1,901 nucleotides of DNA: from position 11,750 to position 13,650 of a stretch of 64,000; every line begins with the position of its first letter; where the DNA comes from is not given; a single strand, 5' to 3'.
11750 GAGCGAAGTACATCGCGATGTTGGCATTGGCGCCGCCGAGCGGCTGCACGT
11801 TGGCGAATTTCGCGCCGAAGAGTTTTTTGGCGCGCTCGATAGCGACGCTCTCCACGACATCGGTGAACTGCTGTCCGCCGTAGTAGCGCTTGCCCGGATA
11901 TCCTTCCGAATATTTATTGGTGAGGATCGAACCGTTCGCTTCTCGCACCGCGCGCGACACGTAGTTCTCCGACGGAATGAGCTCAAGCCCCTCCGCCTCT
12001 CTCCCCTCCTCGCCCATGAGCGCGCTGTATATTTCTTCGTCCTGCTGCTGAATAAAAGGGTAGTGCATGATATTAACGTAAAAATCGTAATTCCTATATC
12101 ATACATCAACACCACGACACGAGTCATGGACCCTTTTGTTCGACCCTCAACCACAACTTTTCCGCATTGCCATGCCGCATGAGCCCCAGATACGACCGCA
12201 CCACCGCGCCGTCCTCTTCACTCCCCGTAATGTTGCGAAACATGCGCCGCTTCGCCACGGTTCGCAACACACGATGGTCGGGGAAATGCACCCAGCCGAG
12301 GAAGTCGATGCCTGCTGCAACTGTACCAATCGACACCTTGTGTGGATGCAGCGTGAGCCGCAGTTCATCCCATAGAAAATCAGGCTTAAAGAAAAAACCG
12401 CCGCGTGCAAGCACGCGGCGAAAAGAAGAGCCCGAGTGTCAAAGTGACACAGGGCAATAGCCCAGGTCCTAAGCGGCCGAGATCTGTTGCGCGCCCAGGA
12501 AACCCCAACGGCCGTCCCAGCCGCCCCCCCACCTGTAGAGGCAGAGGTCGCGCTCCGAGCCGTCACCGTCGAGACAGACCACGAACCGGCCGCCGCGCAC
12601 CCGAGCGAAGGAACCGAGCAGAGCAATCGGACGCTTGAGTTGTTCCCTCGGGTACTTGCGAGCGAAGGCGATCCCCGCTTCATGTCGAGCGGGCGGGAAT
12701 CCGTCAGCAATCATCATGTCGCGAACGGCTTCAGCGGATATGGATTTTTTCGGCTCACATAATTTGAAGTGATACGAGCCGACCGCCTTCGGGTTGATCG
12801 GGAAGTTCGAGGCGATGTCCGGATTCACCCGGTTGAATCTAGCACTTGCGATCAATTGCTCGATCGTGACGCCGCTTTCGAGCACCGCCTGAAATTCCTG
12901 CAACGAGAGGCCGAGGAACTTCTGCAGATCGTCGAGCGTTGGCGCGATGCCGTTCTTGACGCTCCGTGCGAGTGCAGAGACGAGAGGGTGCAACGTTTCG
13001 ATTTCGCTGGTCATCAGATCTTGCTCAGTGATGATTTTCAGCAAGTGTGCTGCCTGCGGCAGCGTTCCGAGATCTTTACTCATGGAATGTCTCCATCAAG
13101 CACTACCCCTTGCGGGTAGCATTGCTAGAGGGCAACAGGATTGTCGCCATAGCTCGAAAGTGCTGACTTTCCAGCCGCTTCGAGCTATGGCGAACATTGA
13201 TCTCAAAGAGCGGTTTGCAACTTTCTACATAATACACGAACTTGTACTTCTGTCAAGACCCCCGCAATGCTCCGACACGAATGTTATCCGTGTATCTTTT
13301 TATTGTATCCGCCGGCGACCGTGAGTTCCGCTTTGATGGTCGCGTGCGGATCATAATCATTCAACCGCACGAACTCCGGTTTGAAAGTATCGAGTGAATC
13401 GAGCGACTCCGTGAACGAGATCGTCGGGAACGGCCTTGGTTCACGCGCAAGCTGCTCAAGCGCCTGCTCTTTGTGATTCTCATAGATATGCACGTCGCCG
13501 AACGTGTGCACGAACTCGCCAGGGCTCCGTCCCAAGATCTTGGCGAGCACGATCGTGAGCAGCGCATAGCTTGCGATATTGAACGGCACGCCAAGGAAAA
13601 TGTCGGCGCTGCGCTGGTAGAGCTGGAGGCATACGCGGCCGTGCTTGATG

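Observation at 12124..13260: Probable decayed diversity-generating retroelement (DGR): a CLec/FGE-like variable-protein candidate followed in frame by an RT C-terminal fragment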

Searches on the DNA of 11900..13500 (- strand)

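Call 46: search_rna_families(source=window, start=11900, end=13500, threshold=evalue, max_evalue=1)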
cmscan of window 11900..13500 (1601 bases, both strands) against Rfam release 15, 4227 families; matches with E-value up to 1: 2.
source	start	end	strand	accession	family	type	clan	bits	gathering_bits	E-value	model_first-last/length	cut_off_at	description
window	12390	12482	-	RF02837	anti-hemB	Gene; sRNA;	-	23.1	49.5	0.011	1-81/81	no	Burkholderia RNA 7 (anti-hemB)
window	12384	12462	-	RF00519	suhB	Gene; sRNA;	CL00108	18.9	41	0.57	1-77/77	no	Makes More Granules Regulator RNA (mmgR)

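Call 62: build_rna_model(alignment_id=A8, structure=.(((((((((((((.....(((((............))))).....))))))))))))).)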
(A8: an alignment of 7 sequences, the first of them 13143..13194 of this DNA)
Model R1 built from alignment A8 (7 sequences, 60 columns); structure: as given.
model positions 52; base pairs 18; branch points 0; effective number of sequences 5.2; information 1.066 bits per position. Calibrated on 0.2 Mb of random sequence (short: E-values are rough).
structure used (alignment columns):
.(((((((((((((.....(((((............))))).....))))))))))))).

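Call 63: search_with_rna_model(model_id=R1, sources=[window, L001, L002, L003, L006, L007, L008, L009, L010, L011, L012, L013, L014, L015, L016, L017, L018, L019, L020, L021, L022, L023, L024, L025, L026, L027, L028, L029, L030, L031, L032, L033, L034, L035, L036, L037, L038, L039, L040, L041, L042, L043, L044, L045, L046, L047, L048, L049, L050, L051, L052, L053, L054, L055, L056, L057, L058, L059, L060, L061, L062, L063, L064, L065, L066, L067, L068, L069, L070, L071, L072, L073, L074, L075, L076, L077, L078, L079, L080, L081, L082, L083, L084, L085, L092], max_evalue=1, make_alignment=true)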
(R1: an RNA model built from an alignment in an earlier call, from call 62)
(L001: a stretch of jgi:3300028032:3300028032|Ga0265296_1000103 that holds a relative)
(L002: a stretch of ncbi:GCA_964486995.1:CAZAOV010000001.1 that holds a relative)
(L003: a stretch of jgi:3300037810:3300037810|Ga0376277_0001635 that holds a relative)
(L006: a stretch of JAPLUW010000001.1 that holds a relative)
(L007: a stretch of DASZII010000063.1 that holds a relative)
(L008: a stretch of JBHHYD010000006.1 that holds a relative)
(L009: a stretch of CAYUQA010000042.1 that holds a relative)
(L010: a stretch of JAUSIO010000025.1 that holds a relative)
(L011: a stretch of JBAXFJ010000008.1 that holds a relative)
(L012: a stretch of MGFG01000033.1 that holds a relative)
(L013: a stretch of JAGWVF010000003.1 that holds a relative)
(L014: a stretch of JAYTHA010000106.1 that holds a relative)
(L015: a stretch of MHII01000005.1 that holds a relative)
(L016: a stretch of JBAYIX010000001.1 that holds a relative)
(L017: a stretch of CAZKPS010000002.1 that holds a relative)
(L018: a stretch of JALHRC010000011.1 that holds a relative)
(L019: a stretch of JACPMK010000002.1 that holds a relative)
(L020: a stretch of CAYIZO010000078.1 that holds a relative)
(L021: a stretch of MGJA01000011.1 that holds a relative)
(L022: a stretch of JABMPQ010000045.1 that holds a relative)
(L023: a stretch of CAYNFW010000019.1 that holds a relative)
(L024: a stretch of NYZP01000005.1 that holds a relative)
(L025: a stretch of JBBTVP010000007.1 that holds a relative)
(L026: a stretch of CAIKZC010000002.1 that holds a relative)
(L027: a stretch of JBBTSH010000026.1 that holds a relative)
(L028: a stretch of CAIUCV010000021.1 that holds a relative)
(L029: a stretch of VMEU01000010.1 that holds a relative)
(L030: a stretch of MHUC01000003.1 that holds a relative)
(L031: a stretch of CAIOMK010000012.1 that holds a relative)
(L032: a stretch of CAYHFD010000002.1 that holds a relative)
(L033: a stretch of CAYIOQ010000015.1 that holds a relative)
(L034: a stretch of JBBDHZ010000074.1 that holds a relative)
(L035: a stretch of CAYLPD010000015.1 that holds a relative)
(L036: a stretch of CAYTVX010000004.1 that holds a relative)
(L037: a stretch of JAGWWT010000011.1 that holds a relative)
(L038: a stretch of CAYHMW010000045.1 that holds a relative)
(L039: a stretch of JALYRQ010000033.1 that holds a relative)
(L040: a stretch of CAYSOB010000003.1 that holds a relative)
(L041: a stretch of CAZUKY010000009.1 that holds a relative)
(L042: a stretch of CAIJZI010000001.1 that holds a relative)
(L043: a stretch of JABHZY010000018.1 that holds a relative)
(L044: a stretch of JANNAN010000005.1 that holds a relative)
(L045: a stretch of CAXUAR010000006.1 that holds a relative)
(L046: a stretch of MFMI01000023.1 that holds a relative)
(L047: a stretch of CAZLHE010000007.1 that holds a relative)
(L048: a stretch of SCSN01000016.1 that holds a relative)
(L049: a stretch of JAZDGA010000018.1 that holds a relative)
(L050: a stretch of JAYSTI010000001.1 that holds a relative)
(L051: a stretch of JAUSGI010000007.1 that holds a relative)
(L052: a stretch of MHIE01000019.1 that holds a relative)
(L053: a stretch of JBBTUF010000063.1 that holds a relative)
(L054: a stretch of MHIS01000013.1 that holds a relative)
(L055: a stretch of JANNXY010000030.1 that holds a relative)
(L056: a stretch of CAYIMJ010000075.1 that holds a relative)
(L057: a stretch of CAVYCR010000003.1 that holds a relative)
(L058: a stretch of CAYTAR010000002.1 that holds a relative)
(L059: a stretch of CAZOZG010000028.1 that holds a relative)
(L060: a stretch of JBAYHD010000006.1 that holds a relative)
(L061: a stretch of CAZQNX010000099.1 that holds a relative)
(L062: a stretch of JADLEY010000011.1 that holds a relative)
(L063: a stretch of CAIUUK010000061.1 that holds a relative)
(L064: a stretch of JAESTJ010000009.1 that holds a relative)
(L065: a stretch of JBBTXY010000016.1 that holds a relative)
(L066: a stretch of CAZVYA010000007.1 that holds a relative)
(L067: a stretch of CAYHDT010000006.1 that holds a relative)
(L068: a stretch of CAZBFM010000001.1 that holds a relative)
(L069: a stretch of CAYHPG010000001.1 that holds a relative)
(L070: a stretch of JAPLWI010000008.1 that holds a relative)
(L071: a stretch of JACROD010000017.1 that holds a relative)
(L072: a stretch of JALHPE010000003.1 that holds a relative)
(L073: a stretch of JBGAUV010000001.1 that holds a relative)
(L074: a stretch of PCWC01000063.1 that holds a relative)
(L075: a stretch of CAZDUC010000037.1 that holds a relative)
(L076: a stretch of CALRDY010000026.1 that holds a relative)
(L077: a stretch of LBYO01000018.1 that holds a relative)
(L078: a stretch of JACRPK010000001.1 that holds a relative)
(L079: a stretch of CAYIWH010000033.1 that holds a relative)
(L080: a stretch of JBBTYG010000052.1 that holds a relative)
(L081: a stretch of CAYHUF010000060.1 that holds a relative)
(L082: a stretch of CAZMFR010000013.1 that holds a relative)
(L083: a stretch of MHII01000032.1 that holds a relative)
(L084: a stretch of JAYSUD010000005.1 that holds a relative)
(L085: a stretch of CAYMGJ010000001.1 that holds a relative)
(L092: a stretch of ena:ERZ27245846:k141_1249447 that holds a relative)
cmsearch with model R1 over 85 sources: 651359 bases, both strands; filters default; matches with E-value up to 1: 62.
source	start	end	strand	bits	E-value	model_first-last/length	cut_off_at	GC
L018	1702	1753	+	73.3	9.4e-15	1-52/52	no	0.37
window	13143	13194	-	68.9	1.1e-13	1-52/52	no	0.56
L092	1587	1638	+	68.4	1.5e-13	1-52/52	no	0.54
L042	1767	1819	+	67.5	2.5e-13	1-52/52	no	0.45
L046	1768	1820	+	66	5.8e-13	1-52/52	no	0.51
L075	772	823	+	65.4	8.3e-13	1-52/52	no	0.38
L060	1734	1786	+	64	1.7e-12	1-52/52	no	0.49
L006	1619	1678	+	63.6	2.2e-12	1-52/52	no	0.4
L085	1594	1645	+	60.8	1.1e-11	1-52/52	no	0.54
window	24744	24796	-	59.4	2.4e-11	1-52/52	no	0.49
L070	1717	1776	+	59.2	2.7e-11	1-52/52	no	0.47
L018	1702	1753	-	58.3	4.3e-11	1-52/52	no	0.37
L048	1623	1674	+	56.6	1.2e-10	1-52/52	no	0.46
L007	1711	1762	+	56.1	1.5e-10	1-52/52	no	0.46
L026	1622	1673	+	56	1.6e-10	1-52/52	no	0.42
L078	1649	1700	+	55.1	2.6e-10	1-52/52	no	0.42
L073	1619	1670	+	53.7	5.9e-10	1-52/52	no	0.54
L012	1641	1693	+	52.7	1e-09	1-52/52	no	0.47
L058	1592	1644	+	50.9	2.8e-09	1-52/52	no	0.42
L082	1583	1635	+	50.9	2.9e-09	1-52/52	no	0.43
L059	734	784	+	49.5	6.3e-09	1-52/52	no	0.53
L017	1671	1723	+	47.1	2.4e-08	1-52/52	no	0.51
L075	772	823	-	46.2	4.1e-08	1-52/52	no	0.38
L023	1308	1361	+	45.4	6.4e-08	1-52/52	no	0.24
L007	1711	1762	-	45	8e-08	1-52/52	no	0.46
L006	1619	1678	-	44.3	1.2e-07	1-52/52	no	0.4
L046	1768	1820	-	43.4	1.9e-07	1-52/52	no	0.51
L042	1767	1819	-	42.9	2.6e-07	1-52/52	no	0.45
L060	1734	1786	-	42.7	2.9e-07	1-52/52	no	0.49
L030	90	139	+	42.6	3.1e-07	1-52/52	no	0.42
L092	1587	1638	-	42.4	3.4e-07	1-52/52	no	0.54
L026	1622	1673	-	40.7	8.9e-07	1-52/52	no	0.42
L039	1528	1578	+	40.1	1.3e-06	1-52/52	no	0.45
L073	1619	1670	-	39.8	1.5e-06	1-52/52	no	0.54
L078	1649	1700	-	39.4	1.9e-06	1-52/52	no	0.42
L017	1671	1723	-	39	2.4e-06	1-52/52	no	0.51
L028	1573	1621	+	38.9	2.5e-06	1-52/52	no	0.57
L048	1623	1674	-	38.8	2.7e-06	1-52/52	no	0.46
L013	1722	1772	-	36.3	1.1e-05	1-52/52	no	0.61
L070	1717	1776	-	36.2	1.1e-05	1-52/52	no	0.47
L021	1782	1844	+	35.7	1.5e-05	1-52/52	no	0.46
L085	1594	1645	-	35.7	1.5e-05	1-52/52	no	0.54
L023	1308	1361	-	35.5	1.7e-05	1-52/52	no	0.24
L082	1583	1635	-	34.5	3e-05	1-52/52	no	0.43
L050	1606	1705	-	34.1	3.7e-05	1-52/52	no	0.5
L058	1592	1644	-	33.7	4.6e-05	1-52/52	no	0.42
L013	1722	1772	+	33.4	5.5e-05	1-52/52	no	0.61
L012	1641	1693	-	33.3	5.7e-05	1-52/52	no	0.47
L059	734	784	-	32.6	8.9e-05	1-52/52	no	0.53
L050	1606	1705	+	32.5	9.4e-05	1-52/52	no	0.5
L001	3706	3760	+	31.3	0.00018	1-52/52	no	0.45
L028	1573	1621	-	30.5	0.00028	1-52/52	no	0.57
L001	3706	3760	-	30.2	0.00033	1-52/52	no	0.45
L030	90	139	-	29.6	0.00047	1-52/52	no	0.42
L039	1528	1578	-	28.6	0.00083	1-52/52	no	0.45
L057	1673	1723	+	27.1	0.0019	1-52/52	no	0.51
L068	1695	1743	+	25.3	0.0052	1-52/52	no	0.53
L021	1782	1844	-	24.9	0.0065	1-52/52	no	0.46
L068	1695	1743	-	24.1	0.01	1-52/52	no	0.53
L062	1626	1688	+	23.4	0.015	1-52/52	no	0.51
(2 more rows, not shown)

Alignment A9: 62 matches aligned to the model, 110 columns, each read 5' to 3' on its own strand. Consensus structure (alignment columns), stored with it:
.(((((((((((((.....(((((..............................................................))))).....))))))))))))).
